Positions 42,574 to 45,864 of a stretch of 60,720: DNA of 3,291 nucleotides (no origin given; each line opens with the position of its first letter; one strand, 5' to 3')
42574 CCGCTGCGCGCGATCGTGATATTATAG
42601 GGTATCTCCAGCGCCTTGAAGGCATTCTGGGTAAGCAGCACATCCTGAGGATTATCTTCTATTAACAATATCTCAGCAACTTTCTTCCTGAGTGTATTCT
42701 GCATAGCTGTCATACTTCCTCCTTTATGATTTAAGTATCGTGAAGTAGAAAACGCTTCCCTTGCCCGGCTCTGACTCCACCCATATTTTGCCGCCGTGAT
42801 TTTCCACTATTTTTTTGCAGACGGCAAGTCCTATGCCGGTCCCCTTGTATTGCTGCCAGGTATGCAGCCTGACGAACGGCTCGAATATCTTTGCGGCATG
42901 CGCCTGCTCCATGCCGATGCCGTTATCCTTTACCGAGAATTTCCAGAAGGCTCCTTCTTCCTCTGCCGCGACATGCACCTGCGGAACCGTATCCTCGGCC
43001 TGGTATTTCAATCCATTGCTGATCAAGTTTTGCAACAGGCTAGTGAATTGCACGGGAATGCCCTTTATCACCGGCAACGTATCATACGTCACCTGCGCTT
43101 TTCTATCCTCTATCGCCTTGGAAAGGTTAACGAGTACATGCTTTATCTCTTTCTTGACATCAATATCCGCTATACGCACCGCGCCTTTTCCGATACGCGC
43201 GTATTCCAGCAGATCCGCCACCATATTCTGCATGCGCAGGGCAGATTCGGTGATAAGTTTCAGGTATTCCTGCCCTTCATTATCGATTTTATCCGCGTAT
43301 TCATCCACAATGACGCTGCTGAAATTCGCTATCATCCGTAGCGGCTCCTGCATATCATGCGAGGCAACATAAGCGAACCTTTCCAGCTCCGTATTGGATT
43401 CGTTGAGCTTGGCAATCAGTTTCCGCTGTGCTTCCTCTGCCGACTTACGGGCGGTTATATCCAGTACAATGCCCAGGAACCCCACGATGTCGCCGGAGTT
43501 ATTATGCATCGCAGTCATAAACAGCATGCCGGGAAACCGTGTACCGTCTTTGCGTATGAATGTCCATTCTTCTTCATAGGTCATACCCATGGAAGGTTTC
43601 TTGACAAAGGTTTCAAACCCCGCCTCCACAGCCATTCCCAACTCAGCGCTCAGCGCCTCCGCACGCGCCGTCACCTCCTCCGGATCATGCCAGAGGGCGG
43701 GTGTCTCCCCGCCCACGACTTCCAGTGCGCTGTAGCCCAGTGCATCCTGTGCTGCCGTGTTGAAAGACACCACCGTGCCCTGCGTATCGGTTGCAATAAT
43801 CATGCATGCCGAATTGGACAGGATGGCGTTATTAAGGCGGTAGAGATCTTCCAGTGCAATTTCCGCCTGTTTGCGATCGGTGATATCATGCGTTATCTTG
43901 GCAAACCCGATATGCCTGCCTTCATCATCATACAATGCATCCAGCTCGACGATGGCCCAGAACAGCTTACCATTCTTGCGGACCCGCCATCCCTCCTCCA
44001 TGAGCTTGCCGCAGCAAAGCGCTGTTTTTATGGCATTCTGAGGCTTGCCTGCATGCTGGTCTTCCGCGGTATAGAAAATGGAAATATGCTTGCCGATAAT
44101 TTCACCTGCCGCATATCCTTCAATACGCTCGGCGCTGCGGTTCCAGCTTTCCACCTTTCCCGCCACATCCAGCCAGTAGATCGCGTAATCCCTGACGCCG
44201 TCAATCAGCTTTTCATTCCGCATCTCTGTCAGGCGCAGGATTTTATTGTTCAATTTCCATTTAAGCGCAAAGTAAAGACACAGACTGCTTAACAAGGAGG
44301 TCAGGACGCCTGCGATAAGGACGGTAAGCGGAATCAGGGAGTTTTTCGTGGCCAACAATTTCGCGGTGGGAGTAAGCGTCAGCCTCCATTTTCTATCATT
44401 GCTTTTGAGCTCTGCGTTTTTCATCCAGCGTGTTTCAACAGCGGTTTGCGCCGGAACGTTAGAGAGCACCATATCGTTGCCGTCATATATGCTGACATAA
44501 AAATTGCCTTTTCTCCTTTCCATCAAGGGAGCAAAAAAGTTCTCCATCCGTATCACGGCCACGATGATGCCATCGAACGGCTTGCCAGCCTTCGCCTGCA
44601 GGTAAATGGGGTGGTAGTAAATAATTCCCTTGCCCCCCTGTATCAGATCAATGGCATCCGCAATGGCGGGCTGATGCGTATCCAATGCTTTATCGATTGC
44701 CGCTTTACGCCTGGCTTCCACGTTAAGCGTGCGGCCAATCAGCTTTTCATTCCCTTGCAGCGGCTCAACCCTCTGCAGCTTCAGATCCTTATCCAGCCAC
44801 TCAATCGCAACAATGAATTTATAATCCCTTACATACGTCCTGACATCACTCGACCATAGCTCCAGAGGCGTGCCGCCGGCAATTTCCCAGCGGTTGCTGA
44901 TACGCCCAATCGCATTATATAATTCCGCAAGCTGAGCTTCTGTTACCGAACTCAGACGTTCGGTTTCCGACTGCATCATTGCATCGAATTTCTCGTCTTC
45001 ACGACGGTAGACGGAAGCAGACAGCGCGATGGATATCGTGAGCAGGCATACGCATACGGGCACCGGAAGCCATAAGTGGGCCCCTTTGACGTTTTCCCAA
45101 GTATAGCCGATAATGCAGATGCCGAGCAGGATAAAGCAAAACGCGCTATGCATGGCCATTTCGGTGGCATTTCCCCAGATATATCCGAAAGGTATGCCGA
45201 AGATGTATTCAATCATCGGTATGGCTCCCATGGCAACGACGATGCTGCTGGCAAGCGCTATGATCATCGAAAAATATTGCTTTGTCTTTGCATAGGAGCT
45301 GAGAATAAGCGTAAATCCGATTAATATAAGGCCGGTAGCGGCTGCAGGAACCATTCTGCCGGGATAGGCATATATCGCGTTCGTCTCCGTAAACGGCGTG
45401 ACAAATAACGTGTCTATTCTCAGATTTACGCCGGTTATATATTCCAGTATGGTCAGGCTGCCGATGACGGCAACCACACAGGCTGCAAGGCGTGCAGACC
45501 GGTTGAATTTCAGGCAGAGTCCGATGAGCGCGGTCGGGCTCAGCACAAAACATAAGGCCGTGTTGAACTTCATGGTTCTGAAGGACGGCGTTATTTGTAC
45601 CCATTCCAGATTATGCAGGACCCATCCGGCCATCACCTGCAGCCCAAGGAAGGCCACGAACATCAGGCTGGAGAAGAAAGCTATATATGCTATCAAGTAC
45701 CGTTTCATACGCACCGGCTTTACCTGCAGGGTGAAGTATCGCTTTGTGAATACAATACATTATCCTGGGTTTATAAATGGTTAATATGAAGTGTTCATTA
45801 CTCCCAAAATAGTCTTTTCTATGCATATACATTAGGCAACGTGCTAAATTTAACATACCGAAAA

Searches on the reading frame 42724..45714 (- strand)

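Call 25: search_protein_families(library=pfam, proteins=[window:42724-45714:-], max_evalue=0.001)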
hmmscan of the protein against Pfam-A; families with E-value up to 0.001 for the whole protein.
window:42724-45714:- (996 aa): 8 families
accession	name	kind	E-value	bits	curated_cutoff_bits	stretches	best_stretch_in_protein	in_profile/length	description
PF13426.13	PAS_9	-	3.6e-28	98.3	27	2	637-755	3-103/103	PAS domain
PF02518.31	HATPase_c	-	2.3e-26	92.9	26.4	1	887-993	3-107/111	Histidine kinase-, DNA gyrase B-, and HSP90-like ATPase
PF00989.32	PAS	-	8.7e-21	74.5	22.6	2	629-753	4-113/113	PAS fold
PF08448.16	PAS_4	-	1.7e-16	60.9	23.1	2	509-616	6-110/110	PAS fold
PF03924.19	CHASE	-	1.9e-15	57.6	25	1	315-414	69-181/189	CHASE domain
PF00512.31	HisKA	-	6e-11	42.7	26.9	1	777-843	2-65/66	His Kinase A (phospho-acceptor) domain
PF13188.13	PAS_8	-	6.6e-06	26.3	21.8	0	630-678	5-53/65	PAS domain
PF08447.18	PAS_3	-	3.4e-05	24.4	25.6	0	523-606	3-87/89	PAS fold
